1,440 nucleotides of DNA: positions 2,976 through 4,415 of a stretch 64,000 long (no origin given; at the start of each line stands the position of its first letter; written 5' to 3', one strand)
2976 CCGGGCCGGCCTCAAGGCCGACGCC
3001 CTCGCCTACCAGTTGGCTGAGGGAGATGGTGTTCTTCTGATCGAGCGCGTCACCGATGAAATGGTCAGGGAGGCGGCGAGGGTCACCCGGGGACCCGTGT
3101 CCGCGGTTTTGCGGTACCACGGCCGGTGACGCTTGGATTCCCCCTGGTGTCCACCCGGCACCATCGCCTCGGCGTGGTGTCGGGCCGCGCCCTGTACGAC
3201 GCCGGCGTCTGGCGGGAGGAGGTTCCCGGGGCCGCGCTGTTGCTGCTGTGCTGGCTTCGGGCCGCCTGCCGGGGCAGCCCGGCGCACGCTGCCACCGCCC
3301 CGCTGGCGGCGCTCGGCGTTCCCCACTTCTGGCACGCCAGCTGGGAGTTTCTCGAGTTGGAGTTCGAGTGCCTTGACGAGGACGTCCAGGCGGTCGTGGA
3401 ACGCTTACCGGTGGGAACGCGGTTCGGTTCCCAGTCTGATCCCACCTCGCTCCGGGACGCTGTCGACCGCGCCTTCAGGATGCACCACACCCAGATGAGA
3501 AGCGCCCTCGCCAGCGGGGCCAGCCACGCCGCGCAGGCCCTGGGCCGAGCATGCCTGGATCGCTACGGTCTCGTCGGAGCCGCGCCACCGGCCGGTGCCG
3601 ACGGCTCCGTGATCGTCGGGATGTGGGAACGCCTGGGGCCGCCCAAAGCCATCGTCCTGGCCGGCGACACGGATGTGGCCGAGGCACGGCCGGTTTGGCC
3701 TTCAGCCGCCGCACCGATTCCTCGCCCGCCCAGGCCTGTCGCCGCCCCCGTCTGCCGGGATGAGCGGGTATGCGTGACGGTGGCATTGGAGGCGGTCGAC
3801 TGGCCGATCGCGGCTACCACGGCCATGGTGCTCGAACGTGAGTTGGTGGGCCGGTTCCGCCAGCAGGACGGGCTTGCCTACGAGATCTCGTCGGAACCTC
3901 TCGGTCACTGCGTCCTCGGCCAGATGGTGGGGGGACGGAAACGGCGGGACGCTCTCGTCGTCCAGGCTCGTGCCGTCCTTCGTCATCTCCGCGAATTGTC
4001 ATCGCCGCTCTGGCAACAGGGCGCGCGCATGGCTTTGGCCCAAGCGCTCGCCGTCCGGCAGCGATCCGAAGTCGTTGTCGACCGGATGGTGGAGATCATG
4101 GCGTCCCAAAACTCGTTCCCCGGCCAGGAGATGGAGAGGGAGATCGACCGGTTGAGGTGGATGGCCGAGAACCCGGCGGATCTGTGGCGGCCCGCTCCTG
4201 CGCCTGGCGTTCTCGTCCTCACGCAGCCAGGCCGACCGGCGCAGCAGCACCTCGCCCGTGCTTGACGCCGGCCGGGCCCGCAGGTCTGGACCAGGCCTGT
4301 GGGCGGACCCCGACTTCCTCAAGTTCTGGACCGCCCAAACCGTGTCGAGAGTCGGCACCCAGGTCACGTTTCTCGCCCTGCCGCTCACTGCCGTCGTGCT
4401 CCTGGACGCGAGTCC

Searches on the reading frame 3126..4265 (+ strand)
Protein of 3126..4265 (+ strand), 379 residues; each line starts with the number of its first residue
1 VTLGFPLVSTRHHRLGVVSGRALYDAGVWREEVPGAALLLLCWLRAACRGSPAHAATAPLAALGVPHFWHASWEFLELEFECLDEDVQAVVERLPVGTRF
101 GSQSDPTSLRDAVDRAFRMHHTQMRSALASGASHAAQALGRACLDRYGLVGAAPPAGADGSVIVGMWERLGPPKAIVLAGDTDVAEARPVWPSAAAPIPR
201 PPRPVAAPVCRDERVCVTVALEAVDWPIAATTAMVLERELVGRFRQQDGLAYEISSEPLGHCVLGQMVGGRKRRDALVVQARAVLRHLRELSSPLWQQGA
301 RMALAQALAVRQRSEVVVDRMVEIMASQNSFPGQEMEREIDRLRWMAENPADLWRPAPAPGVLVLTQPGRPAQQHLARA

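Call 4: search_protein_families(library=pfam, proteins=[window:3126-4265:+])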
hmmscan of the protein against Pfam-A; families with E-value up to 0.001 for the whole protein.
window:3126-4265:+ (379 aa): 0 families

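Call 17: search_protein_families(library=ncbifam, proteins=[window:3126-4265:+], max_evalue=0.01)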
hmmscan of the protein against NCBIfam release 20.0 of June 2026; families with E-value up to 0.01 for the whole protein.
window:3126-4265:+ (379 aa): 0 families

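Call 41: search_protein_families(library=pfam, proteins=[window:3126-4265:+], max_evalue=10)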
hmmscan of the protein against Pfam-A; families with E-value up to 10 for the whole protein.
window:3126-4265:+ (379 aa): 0 families

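Call 53: search_solved_structures(query=window:3126-4265:+, max_evalue=10)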
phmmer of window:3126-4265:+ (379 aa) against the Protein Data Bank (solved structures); distinct sequences matched with E-value up to 10: 0.

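Call 55: find_homologous_proteins(query=window:3126-4265:+, max_evalue=1)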
Query window:3126-4265:+ (379 aa): 3 proteins with E <= 1 among 8000 candidates.
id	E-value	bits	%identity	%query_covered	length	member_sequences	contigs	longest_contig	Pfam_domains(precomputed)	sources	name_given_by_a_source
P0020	6.6e-249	843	100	100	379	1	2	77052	-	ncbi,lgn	-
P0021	4.9e-117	409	55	99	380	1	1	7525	-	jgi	jgi:hypothetical protein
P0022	1.0e-62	230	41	89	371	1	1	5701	-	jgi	jgi:hypothetical protein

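Call 56: find_encoding_contigs(protein=P0022, flank=10000)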
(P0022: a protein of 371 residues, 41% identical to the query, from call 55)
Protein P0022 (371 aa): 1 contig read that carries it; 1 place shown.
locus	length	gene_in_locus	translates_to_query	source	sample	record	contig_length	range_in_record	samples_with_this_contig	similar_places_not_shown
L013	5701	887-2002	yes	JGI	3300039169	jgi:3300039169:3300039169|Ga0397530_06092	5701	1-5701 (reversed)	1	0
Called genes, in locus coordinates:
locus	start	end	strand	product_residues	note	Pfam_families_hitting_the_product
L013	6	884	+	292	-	PF05193:Peptidase_M16_C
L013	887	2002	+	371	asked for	-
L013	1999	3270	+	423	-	PF05977:MFS_3, PF07690:MFS_1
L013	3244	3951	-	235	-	PF13489:Methyltransf_23, PF01209:Ubie_methyltran, PF03141:Methyltransf_29 (weak), PF05148:Methyltransf_8 (weak), PF13847:Methyltransf_31, PF08241:Methyltransf_11, PF08242:Methyltransf_12, PF13649:Methyltransf_25, +1 more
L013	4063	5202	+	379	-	-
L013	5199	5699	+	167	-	?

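Call 74: predict_structure(alignment_id=A4)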
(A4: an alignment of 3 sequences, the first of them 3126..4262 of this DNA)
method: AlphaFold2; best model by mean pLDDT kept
length: 379 residues; sequences in the alignment: 3
mean_pLDDT: 43.6   pTM: 0.38
mean pLDDT of the five models: 43.6, 42.8, 38.2, 36.6, 35.0
residues with pLDDT >= 90: 0; 70-90: 20; 50-70: 119; < 50: 240
segments of 3 or more residues with pLDDT < 50: 1-39, 44-53, 59-86, 97-106, 119-214, 257-261, 317-332, 351-379
pLDDT, mean of each block of 10 residues (from residue 1): 21 25 34 42 47 48 36 30 46 49 44 53 35 35 27 28 33 27 25 24 27 48 57 70 59 52 57 60 63 69 65 50 40 58 72 41 33 27
secondary structure, 60 per line:
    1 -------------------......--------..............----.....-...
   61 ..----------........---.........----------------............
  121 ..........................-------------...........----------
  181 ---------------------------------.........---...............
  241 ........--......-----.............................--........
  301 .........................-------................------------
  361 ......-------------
elements in order: H20-25 H34-47 H52-56 H58-62 H73-80 H84-92 H109-146 H160-170 E214-222 H226-248 E251-256 E262-270 H271-290 H293-325 H333-348 E361-366

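Call 77: fold_search(model_id=the predicted structure, library=pdb)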
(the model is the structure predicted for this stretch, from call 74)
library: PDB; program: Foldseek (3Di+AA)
matches with E <= 10: 1209; with E <= 0.001: 17
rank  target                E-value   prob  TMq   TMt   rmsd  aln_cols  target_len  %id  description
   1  7tgh_3A               2.3e-04  1.00  0.30  0.25   6.4       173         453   13  Cryo-EM structure of respiratory super-complex CI+III2 from Tetrahymena thermophila (released 2022-04-06)
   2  8b6j_B                2.6e-04  1.00  0.26  0.22   7.3       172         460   13  Cryo-EM structure of cytochrome bc1 complex (complex-III) from respiratory supercomplex of Tetrahymena thermophila (released 2023-03-29)
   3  1qcr_B                3.5e-04  1.00  0.25  0.23   7.4       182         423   13  CRYSTAL STRUCTURE OF BOVINE MITOCHONDRIAL CYTOCHROME BC1 COMPLEX, ALPHA CARBON ATOMS ONLY (released 1998-10-14)
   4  1pp9_B                3.5e-04  1.00  0.24  0.22   7.8       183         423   10  Bovine cytochrome bc1 complex with stigmatellin bound (released 2004-07-20)
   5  3hdi_A                3.9e-04  1.00  0.29  0.27   7.1       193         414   11  Crystal structure of Bacillus halodurans metallo peptidase (released 2009-12-08)
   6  3d3y                  4.9e-04  1.00  0.26  0.24   6.8       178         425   13  Crystal structure of a conserved protein from Enterococcus faecalis V583 (released 2008-07-15)
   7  8gym_QA               5.2e-04  1.00  0.28  0.24   6.7       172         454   12  Cryo-EM structure of Tetrahymena thermophila respiratory mega-complex MC IV2+(I+III2+II)2 (released 2023-06-14)
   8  3go9                  5.2e-04  1.00  0.24  0.20  13.2       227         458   15  Predicted insulinase family protease from Yersinia pestis (released 2009-04-07)
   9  3eoq_B                6.2e-04  1.00  0.27  0.26  10.9       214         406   12  The crystal structure of putative zinc protease beta-subunit from Thermus thermophilus HB8 (released 2009-03-17)
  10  1ppj_O                6.2e-04  1.00  0.23  0.21   8.5       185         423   11  Bovine cytochrome bc1 complex with stigmatellin and antimycin (released 2004-07-20)
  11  3gwb_A                7.0e-04  1.00  0.28  0.26   6.2       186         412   11  Crystal structure of peptidase M16 inactive domain from Pseudomonas fluorescens. Northeast Structural Genomics target  (released 2009-05-12)
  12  6haw_B                7.4e-04  1.00  0.27  0.25   7.2       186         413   11  Crystal structure of bovine cytochrome bc1 in complex with 2-pyrazolyl quinolone inhibitor WDH2G7 (released 2019-01-16)
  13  7v4y_B                8.3e-04  1.00  0.27  0.25   7.3       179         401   13  TTHA1264/TTHA1265 complex (released 2022-06-29)
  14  7tgh_3a               8.7e-04  1.00  0.29  0.25   6.5       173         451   13  Cryo-EM structure of respiratory super-complex CI+III2 from Tetrahymena thermophila (released 2022-04-06)
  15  3eoq_A                8.7e-04  1.00  0.28  0.27  10.7       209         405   12  The crystal structure of putative zinc protease beta-subunit from Thermus thermophilus HB8 (released 2009-03-17)
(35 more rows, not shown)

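Call 81: search_dna_similar(query=window:3126-4262:+, collection=plasmids, mode=protein, max_evalue=0.001, max_rows=10)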
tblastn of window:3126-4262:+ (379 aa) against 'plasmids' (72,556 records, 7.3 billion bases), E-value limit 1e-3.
No match.

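Call 89: find_related_loci(query=A4, collection=viral_contigs, flank=10000)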
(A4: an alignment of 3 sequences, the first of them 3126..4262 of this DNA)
Query A4 (379 aa) in viral_contigs; peptide patterns used: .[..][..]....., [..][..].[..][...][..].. (x = any residue, [..] = any of these).
53 stretches matched a pattern, but none encodes a relative of the query by tblastn (E <= 1e-3).
